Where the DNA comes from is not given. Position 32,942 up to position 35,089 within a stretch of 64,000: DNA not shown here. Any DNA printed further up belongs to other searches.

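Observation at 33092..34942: Unusual domain fusion: NAD(P)-dependent ketopantoate-reductase-like domain joined to an HgdC-type electron-transfer ATPase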

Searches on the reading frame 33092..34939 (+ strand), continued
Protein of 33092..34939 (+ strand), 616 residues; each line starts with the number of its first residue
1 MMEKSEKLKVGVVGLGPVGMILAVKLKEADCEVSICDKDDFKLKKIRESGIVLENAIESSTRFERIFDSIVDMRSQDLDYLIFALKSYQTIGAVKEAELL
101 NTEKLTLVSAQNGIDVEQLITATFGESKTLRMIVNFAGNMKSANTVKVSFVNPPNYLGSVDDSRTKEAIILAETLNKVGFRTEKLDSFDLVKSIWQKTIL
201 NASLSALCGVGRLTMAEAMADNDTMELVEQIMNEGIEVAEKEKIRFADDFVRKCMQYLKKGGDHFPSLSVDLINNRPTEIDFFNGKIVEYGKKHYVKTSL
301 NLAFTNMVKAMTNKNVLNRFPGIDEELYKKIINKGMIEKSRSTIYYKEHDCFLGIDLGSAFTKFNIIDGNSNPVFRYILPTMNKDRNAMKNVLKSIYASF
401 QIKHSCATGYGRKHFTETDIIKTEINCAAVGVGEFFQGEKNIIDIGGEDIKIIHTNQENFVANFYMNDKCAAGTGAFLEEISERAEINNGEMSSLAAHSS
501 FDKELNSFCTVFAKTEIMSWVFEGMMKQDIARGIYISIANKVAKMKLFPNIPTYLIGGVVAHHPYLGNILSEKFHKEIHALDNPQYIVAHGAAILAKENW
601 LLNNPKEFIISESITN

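Call 20: search_protein_families(library=pfam, proteins=[P0121, P0122, P0124, P0125, P0126, P0145, P0154, P0210, P0211, P0247], max_evalue=0.0001)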
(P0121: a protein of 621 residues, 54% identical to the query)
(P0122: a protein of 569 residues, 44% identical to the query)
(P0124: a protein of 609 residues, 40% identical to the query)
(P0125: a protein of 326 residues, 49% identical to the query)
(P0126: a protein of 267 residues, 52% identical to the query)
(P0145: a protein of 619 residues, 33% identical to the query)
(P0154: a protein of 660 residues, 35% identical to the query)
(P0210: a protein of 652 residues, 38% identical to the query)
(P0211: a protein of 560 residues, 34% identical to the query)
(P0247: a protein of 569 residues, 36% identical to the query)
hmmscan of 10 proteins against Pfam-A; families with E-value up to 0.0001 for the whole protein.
P0121 (621 aa): 4 families
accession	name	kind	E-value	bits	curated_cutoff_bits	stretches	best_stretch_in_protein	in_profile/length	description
PF01869.26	BcrAD_BadFG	-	3e-31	109.4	31.5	1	353-596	1-271/271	BadF/BadG/BcrA/BcrD ATPase family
PF08546.17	ApbA_C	-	2.4e-29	102.7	22.7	1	190-311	2-124/125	Ketopantoate reductase PanE/ApbA C terminal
PF02558.23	ApbA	-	7.2e-23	81.3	22.2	1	10-157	1-145/150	Ketopantoate reductase PanE/ApbA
PF02254.24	TrkA_N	-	1.7e-06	28.8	23.8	1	10-93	1-78/116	TrkA-N domain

P0122 (569 aa): 7 families
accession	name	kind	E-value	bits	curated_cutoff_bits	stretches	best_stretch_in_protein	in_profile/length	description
PF01869.26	BcrAD_BadFG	-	1.4e-33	117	31.5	1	322-564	1-271/271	BadF/BadG/BcrA/BcrD ATPase family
PF08546.17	ApbA_C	-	7.3e-32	110.8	22.7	1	191-312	2-124/125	Ketopantoate reductase PanE/ApbA C terminal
PF02558.23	ApbA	-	2.6e-18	66.5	22.2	1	11-151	1-139/150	Ketopantoate reductase PanE/ApbA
PF03721.20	UDPG_MGDP_dh_N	-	4e-08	33.5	27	1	10-89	2-87/187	UDP-glucose/GDP-mannose dehydrogenase family, NAD binding domain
PF03807.23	F420_oxidored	-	3.1e-06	28.1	21.6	1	10-110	1-91/94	NADP oxidoreductase coenzyme F420-dependent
PF01210.29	NAD_Gly3P_dh_N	-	2.7e-05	24.6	23.1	1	10-123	1-107/158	NAD-dependent glycerol-3-phosphate dehydrogenase N-terminus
PF03446.21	NAD_binding_2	-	8.8e-05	23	21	0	10-73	1-65/161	NAD binding domain of 6-phosphogluconate dehydrogenase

P0124 (609 aa): 5 families
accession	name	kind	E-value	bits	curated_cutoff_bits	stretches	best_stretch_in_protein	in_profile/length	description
PF01869.26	BcrAD_BadFG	-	9.4e-32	111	31.5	1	345-589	1-271/271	BadF/BadG/BcrA/BcrD ATPase family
PF08546.17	ApbA_C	-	1.9e-28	99.7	22.7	1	199-321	1-124/125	Ketopantoate reductase PanE/ApbA C terminal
PF02558.23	ApbA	-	5.2e-18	65.5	22.2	1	17-157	1-137/150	Ketopantoate reductase PanE/ApbA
PF03807.23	F420_oxidored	-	3.4e-05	24.8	21.6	1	16-108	1-80/94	NADP oxidoreductase coenzyme F420-dependent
PF02826.25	2-Hacid_dh_C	-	6e-05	22.9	25.1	0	7-59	29-81/178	D-isomer specific 2-hydroxyacid dehydrogenase, NAD binding domain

P0125 (326 aa): 5 families
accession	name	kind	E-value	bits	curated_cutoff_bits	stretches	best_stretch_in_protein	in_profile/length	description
PF08546.17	ApbA_C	-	3.3e-28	99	22.7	1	186-308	1-124/125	Ketopantoate reductase PanE/ApbA C terminal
PF02558.23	ApbA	-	1.8e-18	67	22.2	1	8-157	1-148/150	Ketopantoate reductase PanE/ApbA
PF03721.20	UDPG_MGDP_dh_N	-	1e-06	28.9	27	1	7-63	2-57/187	UDP-glucose/GDP-mannose dehydrogenase family, NAD binding domain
PF03446.21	NAD_binding_2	-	6.9e-06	26.6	21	1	7-94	1-75/161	NAD binding domain of 6-phosphogluconate dehydrogenase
PF03807.23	F420_oxidored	-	3.9e-05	24.6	21.6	0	7-99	1-83/94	NADP oxidoreductase coenzyme F420-dependent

P0126 (267 aa): 1 family
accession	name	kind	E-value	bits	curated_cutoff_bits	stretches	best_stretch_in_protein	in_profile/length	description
PF01869.26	BcrAD_BadFG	-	5.9e-38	131.4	31.5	1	14-257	1-271/271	BadF/BadG/BcrA/BcrD ATPase family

P0145 (619 aa): 6 families
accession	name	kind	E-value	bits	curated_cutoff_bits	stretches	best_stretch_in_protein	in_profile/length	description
PF00378.25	ECH_1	-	1.2e-68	231.6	27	1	372-618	2-250/251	Enoyl-CoA hydratase/isomerase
PF08546.17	ApbA_C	-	8.9e-31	107.3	22.7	1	187-309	1-124/125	Ketopantoate reductase PanE/ApbA C terminal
PF16113.10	ECH_2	-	1.7e-30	107.1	27.2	1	377-549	2-180/335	Enoyl-CoA hydratase/isomerase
PF02558.23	ApbA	-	1.7e-23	83.3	22.2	1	8-150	1-139/150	Ketopantoate reductase PanE/ApbA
PF03721.20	UDPG_MGDP_dh_N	-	2.8e-06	27.5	27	1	7-100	2-100/187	UDP-glucose/GDP-mannose dehydrogenase family, NAD binding domain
PF01210.29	NAD_Gly3P_dh_N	-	5.2e-06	26.9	23.1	1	7-117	1-109/158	NAD-dependent glycerol-3-phosphate dehydrogenase N-terminus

P0154 (660 aa): 3 families
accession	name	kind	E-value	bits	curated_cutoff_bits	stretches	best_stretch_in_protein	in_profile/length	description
PF08546.17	ApbA_C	-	4.4e-23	82.4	22.7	1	217-329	3-116/125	Ketopantoate reductase PanE/ApbA C terminal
PF02558.23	ApbA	-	2.2e-06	27.8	22.2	1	8-148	1-121/150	Ketopantoate reductase PanE/ApbA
PF01869.26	BcrAD_BadFG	-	9.5e-05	22.5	31.5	0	470-612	124-257/271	BadF/BadG/BcrA/BcrD ATPase family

P0210 (652 aa): 2 families
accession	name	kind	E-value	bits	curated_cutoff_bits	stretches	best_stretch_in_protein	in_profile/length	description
PF06050.19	HGD-D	-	1.2e-73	249.1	28.4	1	45-376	1-342/342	2-hydroxyglutaryl-CoA dehydratase, D-component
PF01869.26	BcrAD_BadFG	-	1.1e-61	209.2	31.5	1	397-646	1-271/271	BadF/BadG/BcrA/BcrD ATPase family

P0211 (560 aa): 3 families
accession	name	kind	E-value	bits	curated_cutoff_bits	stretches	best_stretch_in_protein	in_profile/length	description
PF01869.26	BcrAD_BadFG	-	1e-63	215.8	31.5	1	307-556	1-271/271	BadF/BadG/BcrA/BcrD ATPase family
PF06050.19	HGD-D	-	6.3e-35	121.8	28.4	2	124-274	175-340/342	2-hydroxyglutaryl-CoA dehydratase, D-component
PF05378.19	Hydant_A_N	-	5.5e-06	26.7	25.2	1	307-363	2-59/176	Hydantoinase/oxoprolinase N-terminal region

P0247 (569 aa): 2 families
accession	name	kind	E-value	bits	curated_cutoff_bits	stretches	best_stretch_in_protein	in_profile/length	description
PF01869.26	BcrAD_BadFG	-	4.3e-60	204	31.5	1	313-561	1-271/271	BadF/BadG/BcrA/BcrD ATPase family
PF06050.19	HGD-D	-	3.7e-33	116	28.4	2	137-279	190-340/342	2-hydroxyglutaryl-CoA dehydratase, D-component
